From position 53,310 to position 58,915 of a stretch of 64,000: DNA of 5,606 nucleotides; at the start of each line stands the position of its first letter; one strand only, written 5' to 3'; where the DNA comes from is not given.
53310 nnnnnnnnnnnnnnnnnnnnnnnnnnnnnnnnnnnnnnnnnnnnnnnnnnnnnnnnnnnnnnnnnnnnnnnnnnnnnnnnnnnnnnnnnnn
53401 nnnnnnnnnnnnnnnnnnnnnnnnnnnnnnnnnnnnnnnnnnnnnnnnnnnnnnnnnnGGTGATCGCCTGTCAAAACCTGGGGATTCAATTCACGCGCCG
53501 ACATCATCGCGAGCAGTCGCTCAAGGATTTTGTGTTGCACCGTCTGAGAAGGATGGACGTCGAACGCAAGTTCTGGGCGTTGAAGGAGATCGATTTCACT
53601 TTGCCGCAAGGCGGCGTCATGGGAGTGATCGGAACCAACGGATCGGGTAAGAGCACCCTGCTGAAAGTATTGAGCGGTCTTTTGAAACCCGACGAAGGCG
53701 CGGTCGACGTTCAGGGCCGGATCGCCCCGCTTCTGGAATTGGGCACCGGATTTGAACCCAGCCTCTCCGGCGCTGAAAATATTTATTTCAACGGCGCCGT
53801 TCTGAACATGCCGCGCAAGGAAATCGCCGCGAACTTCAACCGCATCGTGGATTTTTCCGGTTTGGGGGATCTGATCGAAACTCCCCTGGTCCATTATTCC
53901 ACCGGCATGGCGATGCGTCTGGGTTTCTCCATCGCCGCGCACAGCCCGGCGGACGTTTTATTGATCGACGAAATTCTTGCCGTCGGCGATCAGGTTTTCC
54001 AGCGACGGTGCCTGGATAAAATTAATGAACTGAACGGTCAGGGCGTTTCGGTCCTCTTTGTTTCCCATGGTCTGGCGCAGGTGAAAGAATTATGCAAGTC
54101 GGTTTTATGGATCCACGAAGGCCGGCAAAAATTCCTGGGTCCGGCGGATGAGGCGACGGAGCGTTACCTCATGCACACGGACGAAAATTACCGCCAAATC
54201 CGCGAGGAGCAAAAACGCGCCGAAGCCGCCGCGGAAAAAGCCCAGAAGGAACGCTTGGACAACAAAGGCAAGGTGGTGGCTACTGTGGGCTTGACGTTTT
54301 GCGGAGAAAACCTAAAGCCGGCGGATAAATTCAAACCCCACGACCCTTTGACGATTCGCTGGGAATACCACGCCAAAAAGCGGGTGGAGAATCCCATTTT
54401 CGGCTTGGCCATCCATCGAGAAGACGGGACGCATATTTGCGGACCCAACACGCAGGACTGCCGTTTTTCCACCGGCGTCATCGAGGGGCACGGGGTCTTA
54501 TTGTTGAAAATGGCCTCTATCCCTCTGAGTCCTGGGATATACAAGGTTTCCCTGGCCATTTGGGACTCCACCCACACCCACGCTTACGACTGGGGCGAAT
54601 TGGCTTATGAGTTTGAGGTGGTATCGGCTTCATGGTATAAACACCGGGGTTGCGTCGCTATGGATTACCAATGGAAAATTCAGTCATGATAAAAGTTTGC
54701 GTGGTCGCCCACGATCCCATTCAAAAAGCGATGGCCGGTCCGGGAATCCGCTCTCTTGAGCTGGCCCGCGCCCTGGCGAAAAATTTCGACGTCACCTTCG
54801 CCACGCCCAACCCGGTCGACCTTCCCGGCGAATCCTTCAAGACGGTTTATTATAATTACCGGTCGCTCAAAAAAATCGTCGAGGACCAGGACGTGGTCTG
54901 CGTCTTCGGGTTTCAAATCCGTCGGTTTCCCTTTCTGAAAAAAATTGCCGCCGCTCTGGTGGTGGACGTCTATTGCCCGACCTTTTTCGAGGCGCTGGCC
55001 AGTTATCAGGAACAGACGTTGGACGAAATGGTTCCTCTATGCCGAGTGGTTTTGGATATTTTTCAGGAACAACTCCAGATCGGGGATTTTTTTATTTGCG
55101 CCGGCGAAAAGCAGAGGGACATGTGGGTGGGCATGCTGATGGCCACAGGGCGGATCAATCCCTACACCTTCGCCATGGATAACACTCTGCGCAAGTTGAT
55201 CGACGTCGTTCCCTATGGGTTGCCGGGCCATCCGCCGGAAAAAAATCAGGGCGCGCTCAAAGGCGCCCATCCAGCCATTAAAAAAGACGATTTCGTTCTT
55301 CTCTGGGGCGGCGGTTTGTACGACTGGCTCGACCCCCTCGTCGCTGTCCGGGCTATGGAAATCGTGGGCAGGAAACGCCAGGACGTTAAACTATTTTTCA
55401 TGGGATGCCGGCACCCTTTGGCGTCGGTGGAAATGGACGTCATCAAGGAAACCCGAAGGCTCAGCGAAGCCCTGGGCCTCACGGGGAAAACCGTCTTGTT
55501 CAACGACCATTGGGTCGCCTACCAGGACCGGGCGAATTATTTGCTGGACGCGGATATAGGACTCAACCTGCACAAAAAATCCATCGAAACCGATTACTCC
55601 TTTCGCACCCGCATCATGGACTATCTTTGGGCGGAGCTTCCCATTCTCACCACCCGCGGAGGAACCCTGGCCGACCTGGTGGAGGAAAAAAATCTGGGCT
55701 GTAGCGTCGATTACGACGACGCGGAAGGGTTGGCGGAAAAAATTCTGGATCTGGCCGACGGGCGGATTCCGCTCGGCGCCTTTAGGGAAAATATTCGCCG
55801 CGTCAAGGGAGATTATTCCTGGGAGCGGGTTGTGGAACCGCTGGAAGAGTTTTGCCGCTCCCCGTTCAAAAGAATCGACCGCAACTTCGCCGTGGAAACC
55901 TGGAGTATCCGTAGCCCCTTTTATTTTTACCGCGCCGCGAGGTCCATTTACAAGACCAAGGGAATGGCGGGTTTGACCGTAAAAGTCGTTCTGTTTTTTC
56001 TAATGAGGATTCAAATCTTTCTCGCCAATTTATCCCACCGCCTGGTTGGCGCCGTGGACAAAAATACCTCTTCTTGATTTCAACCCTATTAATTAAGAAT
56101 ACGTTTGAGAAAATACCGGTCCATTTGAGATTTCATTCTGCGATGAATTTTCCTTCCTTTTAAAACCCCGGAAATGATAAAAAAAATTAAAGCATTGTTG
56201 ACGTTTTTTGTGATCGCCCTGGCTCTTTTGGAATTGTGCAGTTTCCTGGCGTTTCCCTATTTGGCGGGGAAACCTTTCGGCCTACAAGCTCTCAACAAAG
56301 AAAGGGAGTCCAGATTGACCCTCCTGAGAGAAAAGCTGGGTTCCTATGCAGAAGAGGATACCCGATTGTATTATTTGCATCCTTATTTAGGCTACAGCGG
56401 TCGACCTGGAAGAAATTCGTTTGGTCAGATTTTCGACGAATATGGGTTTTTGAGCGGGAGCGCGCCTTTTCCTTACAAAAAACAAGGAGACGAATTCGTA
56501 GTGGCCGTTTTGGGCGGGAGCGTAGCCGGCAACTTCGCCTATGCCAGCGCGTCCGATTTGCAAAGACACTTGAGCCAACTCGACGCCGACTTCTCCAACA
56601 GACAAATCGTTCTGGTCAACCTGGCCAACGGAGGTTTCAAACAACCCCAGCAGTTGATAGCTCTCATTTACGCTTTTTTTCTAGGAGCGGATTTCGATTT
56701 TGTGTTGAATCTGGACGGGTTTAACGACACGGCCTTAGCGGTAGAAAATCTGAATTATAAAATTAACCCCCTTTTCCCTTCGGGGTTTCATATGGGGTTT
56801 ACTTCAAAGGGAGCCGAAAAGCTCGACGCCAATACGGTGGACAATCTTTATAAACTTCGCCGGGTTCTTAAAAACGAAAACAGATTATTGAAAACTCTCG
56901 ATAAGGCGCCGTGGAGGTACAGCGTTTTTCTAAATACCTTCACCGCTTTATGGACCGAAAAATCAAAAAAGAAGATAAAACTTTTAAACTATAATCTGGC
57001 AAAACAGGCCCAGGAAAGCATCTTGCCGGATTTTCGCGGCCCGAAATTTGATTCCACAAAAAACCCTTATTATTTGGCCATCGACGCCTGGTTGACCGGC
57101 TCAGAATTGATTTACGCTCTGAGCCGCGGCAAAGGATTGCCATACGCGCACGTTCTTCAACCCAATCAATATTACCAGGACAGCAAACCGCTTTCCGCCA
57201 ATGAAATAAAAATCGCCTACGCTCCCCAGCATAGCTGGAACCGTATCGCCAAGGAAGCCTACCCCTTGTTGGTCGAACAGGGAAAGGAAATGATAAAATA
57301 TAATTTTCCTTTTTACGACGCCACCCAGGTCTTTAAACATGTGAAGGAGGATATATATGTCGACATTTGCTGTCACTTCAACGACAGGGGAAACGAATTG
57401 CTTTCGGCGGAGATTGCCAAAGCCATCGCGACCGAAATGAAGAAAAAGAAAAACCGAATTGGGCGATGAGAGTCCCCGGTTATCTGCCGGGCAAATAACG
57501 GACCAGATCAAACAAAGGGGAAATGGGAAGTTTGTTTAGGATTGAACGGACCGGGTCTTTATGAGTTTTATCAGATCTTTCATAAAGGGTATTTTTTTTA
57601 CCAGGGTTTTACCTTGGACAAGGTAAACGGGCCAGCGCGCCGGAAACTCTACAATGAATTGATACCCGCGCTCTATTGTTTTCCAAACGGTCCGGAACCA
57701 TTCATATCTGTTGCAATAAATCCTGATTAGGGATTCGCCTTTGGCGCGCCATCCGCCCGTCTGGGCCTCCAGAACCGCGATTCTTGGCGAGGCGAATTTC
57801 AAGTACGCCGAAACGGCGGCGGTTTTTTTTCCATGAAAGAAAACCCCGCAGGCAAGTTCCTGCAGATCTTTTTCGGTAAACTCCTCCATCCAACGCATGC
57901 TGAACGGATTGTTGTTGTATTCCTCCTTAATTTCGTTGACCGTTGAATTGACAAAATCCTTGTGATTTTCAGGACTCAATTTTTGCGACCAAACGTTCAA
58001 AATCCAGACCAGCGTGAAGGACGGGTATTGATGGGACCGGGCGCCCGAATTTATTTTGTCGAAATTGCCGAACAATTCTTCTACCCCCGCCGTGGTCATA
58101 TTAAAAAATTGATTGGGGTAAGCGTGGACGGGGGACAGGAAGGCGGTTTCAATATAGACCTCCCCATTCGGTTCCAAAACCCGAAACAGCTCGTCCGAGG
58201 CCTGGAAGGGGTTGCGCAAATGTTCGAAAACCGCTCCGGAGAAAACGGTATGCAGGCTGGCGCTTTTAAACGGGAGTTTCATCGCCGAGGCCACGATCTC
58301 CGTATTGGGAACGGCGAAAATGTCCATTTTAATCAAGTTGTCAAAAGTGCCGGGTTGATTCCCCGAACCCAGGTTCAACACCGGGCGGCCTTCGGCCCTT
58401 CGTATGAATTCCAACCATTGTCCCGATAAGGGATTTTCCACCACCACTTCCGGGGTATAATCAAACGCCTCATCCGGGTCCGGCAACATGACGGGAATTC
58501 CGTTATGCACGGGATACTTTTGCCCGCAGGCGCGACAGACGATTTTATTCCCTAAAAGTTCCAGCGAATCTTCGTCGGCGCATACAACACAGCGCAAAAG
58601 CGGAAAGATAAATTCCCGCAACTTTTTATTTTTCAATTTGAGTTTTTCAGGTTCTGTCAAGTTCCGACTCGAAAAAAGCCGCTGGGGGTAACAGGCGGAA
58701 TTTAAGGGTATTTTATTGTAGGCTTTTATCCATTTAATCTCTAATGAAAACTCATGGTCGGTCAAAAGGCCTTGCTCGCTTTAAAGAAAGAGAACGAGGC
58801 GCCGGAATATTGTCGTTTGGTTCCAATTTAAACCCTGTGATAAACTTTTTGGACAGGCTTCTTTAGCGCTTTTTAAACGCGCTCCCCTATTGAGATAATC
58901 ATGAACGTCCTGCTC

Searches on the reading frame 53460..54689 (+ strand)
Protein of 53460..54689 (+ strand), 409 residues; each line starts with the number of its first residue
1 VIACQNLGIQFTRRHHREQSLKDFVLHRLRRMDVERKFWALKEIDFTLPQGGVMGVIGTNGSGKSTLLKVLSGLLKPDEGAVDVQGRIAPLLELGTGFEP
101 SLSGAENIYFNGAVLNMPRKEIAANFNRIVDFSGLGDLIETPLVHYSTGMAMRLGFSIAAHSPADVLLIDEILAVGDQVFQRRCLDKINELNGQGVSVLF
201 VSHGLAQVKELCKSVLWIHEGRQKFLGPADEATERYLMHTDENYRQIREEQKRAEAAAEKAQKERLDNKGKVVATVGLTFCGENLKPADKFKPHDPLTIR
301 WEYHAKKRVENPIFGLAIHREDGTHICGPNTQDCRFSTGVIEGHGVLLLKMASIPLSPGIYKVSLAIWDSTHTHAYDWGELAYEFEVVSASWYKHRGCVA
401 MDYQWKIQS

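Call 28: search_protein_families(library=pfam, proteins=[window:53460-54689:+], max_evalue=0.001)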
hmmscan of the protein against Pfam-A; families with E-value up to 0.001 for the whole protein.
window:53460-54689:+ (409 aa): 6 families
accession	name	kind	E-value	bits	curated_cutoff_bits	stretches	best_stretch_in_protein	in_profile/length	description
PF14524.12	Wzt_C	-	3.1e-19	69.8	30.4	1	279-400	16-142/143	Wzt C-terminal domain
PF00005.33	ABC_tran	-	8e-18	65.8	25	1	41-172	1-135/137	ABC transporter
PF13304.12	AAA_21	-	1.2e-06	29.2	27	1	54-76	2-24/304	AAA domain, putative AbiEii toxin, Type IV TA system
PF13555.12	AAA_29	-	0.00019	21.5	27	1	47-79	18-50/61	P-loop containing region of AAA domain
PF02463.25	SMC_N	-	0.00045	20.2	40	0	50-70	23-43/220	RecF/RecN/SMC N terminal domain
PF13476.12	AAA_23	-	0.00074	20.6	27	0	41-72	12-40/201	AAA domain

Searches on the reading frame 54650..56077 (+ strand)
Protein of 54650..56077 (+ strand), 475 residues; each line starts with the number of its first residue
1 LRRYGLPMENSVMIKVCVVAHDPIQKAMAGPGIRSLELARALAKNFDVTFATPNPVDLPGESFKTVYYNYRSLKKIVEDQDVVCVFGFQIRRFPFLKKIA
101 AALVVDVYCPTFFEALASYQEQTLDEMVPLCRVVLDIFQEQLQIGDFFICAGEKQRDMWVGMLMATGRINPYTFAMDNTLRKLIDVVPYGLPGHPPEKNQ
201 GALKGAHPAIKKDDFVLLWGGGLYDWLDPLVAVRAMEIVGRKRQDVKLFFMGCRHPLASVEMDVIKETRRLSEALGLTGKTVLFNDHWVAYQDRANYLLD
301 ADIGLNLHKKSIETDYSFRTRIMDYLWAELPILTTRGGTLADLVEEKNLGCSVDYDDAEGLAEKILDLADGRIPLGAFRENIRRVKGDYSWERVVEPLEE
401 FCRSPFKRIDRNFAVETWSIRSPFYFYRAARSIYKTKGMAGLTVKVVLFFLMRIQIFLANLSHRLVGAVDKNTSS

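Call 28: search_protein_families(library=pfam, proteins=[window:54650-56077:+], max_evalue=0.001)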
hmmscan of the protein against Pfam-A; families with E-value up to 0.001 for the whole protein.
window:54650-56077:+ (475 aa): 3 families
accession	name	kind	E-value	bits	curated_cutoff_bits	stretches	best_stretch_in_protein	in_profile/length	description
PF13692.12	Glyco_trans_1_4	-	6.3e-08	33.4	27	1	217-369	4-140/142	Glycosyl transferases group 1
PF00534.26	Glycos_transf_1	-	0.00018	21.6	26.4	1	210-383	11-170/172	Glycosyl transferases group 1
PF13524.12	Glyco_trans_1_2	-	0.00073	19.9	25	0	286-398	32-142/144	Glycosyl transferase-like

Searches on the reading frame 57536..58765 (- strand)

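Call 52: search_protein_families(library=ncbifam, proteins=[window:57536-58765:-], max_evalue=0.01)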
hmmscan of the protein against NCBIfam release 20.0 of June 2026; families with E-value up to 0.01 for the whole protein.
window:57536-58765:- (409 aa): 7 families
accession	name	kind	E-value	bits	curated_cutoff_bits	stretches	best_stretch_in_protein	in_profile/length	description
NF045667.1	MTase_DVU1556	equivalog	8.7e-08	31.9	155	1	156-319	70-190/213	DVU_1556 family methyltransferase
NF038101.1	Trm112_arch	equivalog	6.6e-07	29.4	77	1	63-96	23-56/59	methytransferase partner Trm112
NF041537.1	ArsM_AhpD_UU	exception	0.0017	17.2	510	1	142-208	119-183/345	arsenite methyltransferase/AhpD domain selenoprotein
NF011650.0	PRK15068.1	equivalog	0.0044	15.9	209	1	163-209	183-229/324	tRNA 5-methoxyuridine(34)/uridine 5-oxyacetic acid(34) synthase CmoB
TIGR01934.1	MenG_MenH_UbiE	subfamily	0.0074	15.6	158.35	0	157-223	93-158/223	ubiquinone/menaquinone biosynthesis methyltransferase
TIGR00452.1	TIGR00452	equivalog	0.0079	15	275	0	163-209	177-223/316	tRNA 5-methoxyuridine(34)/uridine 5-oxyacetic acid(34) synthase CmoB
NF041536.1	ArsM_DUF2284_UU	exception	0.008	14.6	575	0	153-206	127-181/459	arsenite methyltransferase/DUF2284 domain selenoprotein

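Call 64: search_protein_families(library=pfam, proteins=[window:57536-58765:-], max_evalue=0.001)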
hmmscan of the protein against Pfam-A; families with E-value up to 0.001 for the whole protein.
window:57536-58765:- (409 aa): 1 family
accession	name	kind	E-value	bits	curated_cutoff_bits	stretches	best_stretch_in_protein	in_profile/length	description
PF08241.18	Methyltransf_11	-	1.5e-08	35.6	21.2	1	157-205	47-95/95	Methyltransferase domain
